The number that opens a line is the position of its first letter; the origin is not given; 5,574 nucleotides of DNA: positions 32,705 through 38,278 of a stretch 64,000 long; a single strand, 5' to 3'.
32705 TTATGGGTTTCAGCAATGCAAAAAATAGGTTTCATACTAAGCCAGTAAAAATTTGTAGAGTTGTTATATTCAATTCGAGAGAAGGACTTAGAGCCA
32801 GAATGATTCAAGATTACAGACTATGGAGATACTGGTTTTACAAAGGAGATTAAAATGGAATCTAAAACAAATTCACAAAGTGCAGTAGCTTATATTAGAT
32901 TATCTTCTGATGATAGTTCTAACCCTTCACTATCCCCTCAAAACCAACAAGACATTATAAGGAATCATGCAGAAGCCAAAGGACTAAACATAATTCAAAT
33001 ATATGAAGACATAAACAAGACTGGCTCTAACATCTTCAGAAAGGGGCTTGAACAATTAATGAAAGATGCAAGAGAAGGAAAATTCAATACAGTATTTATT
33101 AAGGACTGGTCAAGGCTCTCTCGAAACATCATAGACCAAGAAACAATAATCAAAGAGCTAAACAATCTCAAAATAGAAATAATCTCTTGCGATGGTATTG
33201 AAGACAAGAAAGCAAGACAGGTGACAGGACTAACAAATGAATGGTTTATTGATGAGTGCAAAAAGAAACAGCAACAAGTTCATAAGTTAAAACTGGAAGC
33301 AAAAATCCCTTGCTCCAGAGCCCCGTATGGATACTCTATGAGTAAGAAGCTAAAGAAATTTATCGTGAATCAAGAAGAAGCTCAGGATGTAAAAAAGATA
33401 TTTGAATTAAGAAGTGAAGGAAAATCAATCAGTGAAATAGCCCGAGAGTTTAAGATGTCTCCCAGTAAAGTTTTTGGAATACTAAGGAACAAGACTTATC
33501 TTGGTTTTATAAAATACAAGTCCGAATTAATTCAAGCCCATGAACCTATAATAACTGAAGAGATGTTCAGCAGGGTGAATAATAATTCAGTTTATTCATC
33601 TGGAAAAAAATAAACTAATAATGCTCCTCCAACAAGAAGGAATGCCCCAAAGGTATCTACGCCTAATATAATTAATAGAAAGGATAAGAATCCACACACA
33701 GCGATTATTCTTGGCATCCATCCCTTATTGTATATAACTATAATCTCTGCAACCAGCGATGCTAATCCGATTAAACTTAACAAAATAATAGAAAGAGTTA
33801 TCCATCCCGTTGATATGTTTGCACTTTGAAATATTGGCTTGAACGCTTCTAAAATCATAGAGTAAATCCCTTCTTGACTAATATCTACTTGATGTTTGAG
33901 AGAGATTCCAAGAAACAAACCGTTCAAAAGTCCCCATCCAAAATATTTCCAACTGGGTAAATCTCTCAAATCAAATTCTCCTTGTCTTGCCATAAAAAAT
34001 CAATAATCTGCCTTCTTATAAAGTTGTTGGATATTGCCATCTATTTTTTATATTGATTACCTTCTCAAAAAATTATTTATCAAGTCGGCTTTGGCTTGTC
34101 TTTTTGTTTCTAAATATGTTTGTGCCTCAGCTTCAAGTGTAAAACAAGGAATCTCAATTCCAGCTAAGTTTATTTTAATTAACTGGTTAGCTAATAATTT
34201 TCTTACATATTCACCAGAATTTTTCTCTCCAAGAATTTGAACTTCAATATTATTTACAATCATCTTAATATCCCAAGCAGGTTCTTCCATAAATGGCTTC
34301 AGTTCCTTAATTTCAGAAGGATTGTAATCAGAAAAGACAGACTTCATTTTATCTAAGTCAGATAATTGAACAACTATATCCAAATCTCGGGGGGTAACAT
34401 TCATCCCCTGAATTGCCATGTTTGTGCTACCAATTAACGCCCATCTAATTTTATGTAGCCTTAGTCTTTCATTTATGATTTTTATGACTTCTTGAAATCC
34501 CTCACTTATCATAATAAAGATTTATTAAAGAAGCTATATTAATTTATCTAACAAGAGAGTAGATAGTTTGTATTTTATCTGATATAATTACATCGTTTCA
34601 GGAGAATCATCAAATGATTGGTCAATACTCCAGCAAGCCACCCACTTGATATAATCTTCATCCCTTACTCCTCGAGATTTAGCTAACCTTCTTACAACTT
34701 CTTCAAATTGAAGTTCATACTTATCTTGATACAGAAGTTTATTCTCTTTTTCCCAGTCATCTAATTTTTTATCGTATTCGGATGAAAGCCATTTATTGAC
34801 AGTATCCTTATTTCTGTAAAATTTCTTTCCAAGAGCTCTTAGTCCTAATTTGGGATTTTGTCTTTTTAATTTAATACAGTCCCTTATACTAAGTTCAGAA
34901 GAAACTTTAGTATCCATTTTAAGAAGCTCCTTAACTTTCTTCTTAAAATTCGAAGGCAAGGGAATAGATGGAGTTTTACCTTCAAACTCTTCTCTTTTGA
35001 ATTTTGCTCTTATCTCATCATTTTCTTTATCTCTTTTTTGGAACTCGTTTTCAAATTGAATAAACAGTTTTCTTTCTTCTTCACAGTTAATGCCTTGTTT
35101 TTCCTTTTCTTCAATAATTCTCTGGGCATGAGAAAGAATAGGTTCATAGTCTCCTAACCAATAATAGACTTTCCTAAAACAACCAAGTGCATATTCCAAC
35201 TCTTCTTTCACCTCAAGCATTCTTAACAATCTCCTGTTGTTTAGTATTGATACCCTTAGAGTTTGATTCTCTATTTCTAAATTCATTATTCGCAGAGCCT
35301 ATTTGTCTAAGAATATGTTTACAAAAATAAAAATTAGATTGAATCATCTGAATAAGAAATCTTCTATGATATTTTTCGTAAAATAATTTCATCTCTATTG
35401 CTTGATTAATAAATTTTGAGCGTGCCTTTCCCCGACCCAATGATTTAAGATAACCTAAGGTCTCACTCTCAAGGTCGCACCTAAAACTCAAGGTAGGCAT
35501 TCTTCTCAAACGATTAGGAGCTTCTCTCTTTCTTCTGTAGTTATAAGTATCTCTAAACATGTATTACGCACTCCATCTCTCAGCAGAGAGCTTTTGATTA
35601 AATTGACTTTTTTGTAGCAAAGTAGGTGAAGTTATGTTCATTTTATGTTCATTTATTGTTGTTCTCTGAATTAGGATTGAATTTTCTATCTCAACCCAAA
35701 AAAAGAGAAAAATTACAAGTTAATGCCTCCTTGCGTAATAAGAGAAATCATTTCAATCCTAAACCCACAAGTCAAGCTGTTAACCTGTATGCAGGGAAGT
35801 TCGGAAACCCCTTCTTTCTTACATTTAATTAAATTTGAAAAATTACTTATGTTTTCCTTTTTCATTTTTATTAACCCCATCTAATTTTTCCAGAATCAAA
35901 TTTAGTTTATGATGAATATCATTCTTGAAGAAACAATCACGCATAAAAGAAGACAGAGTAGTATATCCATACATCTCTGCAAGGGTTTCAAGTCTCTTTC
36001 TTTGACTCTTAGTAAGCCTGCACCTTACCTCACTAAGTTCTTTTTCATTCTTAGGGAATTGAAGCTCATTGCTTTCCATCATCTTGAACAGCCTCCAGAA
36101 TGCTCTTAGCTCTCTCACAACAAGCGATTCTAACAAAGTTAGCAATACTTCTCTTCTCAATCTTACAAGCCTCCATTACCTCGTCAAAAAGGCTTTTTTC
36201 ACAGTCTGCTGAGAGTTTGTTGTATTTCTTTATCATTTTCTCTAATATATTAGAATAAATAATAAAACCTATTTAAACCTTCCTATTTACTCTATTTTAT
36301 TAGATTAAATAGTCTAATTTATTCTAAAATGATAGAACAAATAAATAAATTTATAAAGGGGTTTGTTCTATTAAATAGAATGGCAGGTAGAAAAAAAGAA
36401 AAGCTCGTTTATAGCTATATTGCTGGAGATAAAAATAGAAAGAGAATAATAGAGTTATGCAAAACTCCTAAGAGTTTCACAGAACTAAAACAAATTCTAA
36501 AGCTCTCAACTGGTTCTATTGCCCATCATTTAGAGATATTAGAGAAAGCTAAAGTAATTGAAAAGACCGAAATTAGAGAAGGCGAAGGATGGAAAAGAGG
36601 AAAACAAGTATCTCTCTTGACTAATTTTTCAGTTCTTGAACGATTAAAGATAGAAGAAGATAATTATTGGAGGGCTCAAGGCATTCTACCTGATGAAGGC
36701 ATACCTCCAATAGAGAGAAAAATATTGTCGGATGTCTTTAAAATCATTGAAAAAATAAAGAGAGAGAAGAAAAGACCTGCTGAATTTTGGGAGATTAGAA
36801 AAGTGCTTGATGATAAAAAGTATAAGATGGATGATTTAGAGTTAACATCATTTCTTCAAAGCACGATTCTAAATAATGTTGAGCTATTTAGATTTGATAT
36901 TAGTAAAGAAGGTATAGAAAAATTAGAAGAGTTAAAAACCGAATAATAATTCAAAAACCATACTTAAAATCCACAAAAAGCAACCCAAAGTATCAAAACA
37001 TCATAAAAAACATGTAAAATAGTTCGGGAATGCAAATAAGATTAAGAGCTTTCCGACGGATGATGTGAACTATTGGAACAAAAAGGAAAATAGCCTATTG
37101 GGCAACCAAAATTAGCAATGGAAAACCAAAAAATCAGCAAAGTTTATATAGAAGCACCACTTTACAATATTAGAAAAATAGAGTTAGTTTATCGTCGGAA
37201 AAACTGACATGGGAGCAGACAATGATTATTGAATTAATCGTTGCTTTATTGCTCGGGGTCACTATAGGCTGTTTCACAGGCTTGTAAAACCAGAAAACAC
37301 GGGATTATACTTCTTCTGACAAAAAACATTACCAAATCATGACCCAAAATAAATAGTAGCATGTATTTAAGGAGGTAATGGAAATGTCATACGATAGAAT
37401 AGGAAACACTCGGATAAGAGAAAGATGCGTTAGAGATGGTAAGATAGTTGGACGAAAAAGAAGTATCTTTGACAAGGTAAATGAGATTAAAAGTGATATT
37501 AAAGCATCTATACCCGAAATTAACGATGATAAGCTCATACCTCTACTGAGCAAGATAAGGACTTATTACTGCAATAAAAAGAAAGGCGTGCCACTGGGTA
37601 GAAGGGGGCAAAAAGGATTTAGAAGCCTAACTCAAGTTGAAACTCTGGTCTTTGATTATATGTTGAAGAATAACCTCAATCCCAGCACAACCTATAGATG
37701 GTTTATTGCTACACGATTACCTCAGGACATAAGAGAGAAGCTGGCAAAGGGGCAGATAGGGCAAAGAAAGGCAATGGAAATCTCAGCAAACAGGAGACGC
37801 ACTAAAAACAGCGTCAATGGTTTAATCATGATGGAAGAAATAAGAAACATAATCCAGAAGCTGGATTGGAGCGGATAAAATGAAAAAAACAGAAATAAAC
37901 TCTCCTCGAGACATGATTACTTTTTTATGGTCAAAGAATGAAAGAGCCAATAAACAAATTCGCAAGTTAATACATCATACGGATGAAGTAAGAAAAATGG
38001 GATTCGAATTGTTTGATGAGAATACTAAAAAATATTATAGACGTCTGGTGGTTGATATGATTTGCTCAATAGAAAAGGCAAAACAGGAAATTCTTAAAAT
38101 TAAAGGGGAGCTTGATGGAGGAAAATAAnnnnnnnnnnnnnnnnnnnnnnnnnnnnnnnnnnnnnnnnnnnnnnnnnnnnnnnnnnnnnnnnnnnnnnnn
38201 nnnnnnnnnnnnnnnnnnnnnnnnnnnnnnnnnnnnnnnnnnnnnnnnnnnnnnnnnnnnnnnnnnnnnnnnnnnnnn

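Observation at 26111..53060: Two related elements integrated in tandem into the 5' end of a protein-coding gene, one carrying a replacement N-terminus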

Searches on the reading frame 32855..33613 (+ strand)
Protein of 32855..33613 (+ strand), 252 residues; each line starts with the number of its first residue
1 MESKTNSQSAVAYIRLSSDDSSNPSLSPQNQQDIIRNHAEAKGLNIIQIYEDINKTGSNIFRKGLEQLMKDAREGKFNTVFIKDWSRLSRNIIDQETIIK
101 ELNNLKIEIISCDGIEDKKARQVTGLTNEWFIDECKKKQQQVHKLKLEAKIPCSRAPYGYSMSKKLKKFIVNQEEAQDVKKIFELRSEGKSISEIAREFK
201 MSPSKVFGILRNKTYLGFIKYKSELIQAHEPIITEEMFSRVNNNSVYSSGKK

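Call 10: search_protein_families(library=pfam, proteins=[window:32855-33613:+], max_evalue=0.01)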
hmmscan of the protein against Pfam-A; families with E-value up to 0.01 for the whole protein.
window:32855-33613:+ (252 aa): 9 families
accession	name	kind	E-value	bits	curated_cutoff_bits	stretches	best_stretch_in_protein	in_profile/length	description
PF00239.26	Resolvase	-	1.9e-22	80.4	23.3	1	10-120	1-108/145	Resolvase, N terminal domain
PF07508.19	Recombinase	-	2.7e-10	40.9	21.1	1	174-243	2-97/102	Recombinase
PF10654.15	DUF2481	-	2e-05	25.1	27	0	48-118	19-89/126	Protein of unknown function (DUF2481)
PF13936.12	HTH_38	-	7.6e-05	22.8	27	1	177-204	8-35/44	Helix-turn-helix domain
PF02796.21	HTH_7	-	0.00074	20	23.8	1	178-206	10-38/45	Helix-turn-helix domain of resolvase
PF19610.4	DUF6115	-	0.0047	17.8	27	1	96-201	12-122/134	Family of unknown function (DUF6115)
PF13384.12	HTH_23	-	0.005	17.1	24.6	0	181-211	9-39/50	Homeodomain-like domain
PF12668.12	DUF3791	-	0.0061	17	25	0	192-220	7-35/60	Protein of unknown function (DUF3791)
PF08281.18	Sigma70_r4_2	-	0.0065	16.5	25.7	0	178-206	14-43/54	Sigma-70, region 4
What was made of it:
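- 31936..33613 (+): Serine-recombinase module of element 1: conserved upstream region, 163-aa gene and 252-aa resolvase-type recombinase. Pfam Resolvase and Recombinase (call 10).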

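Call 87: search_protein_families(library=ncbifam, proteins=[window:32855-33613:+], max_evalue=0.001)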
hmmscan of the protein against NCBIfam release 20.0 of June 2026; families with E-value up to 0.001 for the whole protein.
window:32855-33613:+ (252 aa): 8 families
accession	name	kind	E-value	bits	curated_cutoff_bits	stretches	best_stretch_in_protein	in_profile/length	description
NF047343.1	SCCmet_CcrB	equivalog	5.8e-16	58.2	900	1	7-198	6-204/542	cassette chromosome recombinase CcrB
NF041201.1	recomb_XisF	equivalog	3.6e-14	52.6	375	1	11-198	2-200/465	fdxN element excision recombinase XisF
NF047344.1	SCCmet_CcrA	equivalog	1.9e-11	43.7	700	1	9-240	3-243/442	cassette chromosome recombinase CcrA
NF049883.1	resolv_YneB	equivalog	6e-09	35.7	175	1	10-199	2-189/211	YneB family resolvase-like protein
NF033518.0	transpos_IS607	equivalog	7.3e-08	32.2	110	1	4-110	50-152/187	IS607 family transposase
NF009949.0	PRK13413.1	equivalog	3e-05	23.8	272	1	11-104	3-89/203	master DNA invertase Mpi family serine-type recombinase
NF047347.1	SCCmet_CcrC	equivalog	0.00012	20.7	900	1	12-186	7-193/558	cassette chromosome recombinase CcrC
TIGR04111.1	BcepMu_gp16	hypoth_equivalog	0.00056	19.8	34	0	184-213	8-37/55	phage-associated protein, BcepMu gp16 family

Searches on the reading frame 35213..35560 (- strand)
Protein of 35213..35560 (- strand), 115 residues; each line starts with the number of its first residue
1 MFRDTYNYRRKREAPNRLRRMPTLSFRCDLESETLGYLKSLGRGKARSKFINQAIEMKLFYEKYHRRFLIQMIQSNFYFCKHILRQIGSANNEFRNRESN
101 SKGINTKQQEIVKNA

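Call 11: search_protein_families(library=pfam, proteins=[window:35213-35560:-], max_evalue=0.01)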
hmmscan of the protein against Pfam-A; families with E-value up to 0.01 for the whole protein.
window:35213-35560:- (115 aa): 0 families

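Call 13: search_protein_families(library=pfam, proteins=[window:35213-35560:-], max_evalue=0.01)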
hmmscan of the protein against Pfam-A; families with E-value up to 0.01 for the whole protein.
window:35213-35560:- (115 aa): 0 families

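Call 54: search_protein_families(library=phrogs, proteins=[window:35213-35560:-], max_evalue=0.001)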
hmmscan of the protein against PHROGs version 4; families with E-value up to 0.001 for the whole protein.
window:35213-35560:- (115 aa): 0 families

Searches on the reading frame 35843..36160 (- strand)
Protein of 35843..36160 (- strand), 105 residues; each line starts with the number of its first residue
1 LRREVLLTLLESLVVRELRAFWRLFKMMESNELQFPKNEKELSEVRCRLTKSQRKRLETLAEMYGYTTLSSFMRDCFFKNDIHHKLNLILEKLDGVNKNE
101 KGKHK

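Call 11: search_protein_families(library=pfam, proteins=[window:35843-36160:-], max_evalue=0.01)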
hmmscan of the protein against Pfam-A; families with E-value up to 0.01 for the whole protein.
window:35843-36160:- (105 aa): 2 families
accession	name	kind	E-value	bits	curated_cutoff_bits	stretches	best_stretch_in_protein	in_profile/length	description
PF21983.2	NikA-like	-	0.00091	19.8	27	1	45-87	7-48/72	Mobilization protein NikA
PF19514.5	MobC_2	-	0.0017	18.5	27.5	1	35-82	14-61/140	MobC-like protein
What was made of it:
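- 35843..36236 (-): Two small RHH-like genes of element 1. Weak NikA-like/MobC_2 hits (call 11).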

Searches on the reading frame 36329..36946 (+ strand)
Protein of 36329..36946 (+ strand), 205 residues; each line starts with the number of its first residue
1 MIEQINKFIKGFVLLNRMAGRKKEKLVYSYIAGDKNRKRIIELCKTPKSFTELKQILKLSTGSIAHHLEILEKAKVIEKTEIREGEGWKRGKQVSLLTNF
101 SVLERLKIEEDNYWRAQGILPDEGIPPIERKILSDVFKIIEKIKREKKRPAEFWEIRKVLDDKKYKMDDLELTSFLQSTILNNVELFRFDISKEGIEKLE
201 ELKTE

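Call 11: search_protein_families(library=pfam, proteins=[window:36329-36946:+], max_evalue=0.01)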
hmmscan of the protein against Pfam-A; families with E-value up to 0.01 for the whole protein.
window:36329-36946:+ (205 aa): 5 families
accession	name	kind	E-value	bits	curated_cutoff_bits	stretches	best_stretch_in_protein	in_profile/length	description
PF01022.26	HTH_5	-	6.2e-06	26.4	22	1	34-79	1-47/47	Bacterial regulatory protein, arsR family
PF12840.13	HTH_20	-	1.8e-05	25.1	27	1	33-79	2-50/51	Helix-turn-helix domain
PF13601.12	HTH_34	-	0.00052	20.6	27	1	49-78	16-45/80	Winged helix DNA-binding domain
PF24266.1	HTH_HVO_0163_N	-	0.0037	17.7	31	1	50-83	19-52/70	HVO_0163, N-terminal HTH domain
PF14394.12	DUF4423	-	0.0092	16.2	30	0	48-136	37-121/165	Domain of unknown function (DUF4423)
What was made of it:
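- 36329..36946 (+): wHTH (ArsR-type) regulator of element 1, co-oriented with the TctA start that follows it. HTH_5 at 26.4 bits, above the cut-off (call 11).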

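Call 87: search_protein_families(library=ncbifam, proteins=[window:36329-36946:+], max_evalue=0.001)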
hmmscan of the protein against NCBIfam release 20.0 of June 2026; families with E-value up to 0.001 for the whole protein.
window:36329-36946:+ (205 aa): 2 families
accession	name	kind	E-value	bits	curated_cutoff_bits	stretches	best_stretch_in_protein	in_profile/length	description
NF033789.1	repress_SdpR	subfamily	1.4e-06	28.1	100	1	34-80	7-54/79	autorepressor SdpR family transcription factor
NF033788.1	HTH_metalloreg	subfamily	3.2e-06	26.9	55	1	33-79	9-57/77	metalloregulator ArsR/SmtB family transcription factor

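Call 91: find_encoding_contigs(protein=window:36329-36946:+, flank=3000, max_places=10)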
Protein window:36329-36946:+ (205 aa): 8 contigs read that carry it; 6 places shown.
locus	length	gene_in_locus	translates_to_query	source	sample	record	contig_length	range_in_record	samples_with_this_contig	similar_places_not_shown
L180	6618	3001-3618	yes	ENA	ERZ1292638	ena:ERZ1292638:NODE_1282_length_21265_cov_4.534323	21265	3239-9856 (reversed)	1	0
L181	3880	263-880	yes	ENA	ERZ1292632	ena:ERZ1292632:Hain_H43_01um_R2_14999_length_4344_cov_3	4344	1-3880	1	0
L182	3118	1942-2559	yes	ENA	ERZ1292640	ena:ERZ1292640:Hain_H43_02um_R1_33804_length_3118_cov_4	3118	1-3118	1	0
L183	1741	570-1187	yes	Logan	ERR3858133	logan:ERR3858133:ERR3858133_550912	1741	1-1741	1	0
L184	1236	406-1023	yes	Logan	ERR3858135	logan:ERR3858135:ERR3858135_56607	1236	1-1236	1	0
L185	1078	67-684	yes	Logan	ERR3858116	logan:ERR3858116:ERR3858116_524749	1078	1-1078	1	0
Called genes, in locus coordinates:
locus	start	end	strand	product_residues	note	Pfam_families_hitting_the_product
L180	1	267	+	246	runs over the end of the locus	PF00239:Resolvase, PF10654:DUF2481 (faint), PF07508:Recombinase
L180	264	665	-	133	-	-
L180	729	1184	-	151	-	-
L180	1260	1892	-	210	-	-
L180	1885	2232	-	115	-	-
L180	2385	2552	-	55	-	-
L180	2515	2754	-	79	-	-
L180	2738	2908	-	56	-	-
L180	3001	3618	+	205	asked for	PF12840:HTH_20 (weak), PF01022:HTH_5 (weak)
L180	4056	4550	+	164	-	-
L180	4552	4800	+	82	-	-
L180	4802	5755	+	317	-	-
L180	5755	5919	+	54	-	-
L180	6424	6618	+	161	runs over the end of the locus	-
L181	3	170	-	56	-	?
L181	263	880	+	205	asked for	PF12840:HTH_20 (weak), PF01022:HTH_5 (weak)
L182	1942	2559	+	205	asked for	PF12840:HTH_20 (weak), PF01022:HTH_5 (weak)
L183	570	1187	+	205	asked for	PF12840:HTH_20 (weak), PF01022:HTH_5 (weak)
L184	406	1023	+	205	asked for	PF12840:HTH_20 (weak), PF01022:HTH_5 (weak)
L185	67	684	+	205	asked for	PF12840:HTH_20 (weak), PF01022:HTH_5 (weak)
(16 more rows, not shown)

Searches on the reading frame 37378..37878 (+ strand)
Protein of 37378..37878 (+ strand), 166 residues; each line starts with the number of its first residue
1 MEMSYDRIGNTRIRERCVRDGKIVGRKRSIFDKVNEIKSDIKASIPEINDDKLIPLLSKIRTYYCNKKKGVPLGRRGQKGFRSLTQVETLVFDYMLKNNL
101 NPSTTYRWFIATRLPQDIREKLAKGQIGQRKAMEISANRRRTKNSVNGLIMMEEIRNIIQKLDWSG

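Call 11: search_protein_families(library=pfam, proteins=[window:37378-37878:+], max_evalue=0.01)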
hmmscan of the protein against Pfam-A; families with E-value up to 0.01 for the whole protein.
window:37378-37878:+ (166 aa): 0 families

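Call 92: find_encoding_contigs(protein=window:37378-37878:+, flank=3000, max_places=10)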
Protein window:37378-37878:+ (166 aa): no gene with exactly this product is on record in the collection.

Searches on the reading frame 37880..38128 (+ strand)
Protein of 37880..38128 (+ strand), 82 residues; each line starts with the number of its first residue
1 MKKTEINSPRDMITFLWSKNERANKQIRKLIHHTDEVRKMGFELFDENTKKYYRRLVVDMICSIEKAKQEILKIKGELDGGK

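Call 11: search_protein_families(library=pfam, proteins=[window:37880-38128:+], max_evalue=0.01)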
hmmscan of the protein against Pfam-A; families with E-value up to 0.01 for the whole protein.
window:37880-38128:+ (82 aa): 1 family
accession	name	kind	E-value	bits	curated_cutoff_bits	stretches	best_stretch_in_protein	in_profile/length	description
PF19446.4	DUF5984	-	0.0074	16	23.8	1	8-71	141-204/245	Family of unknown function (DUF5984)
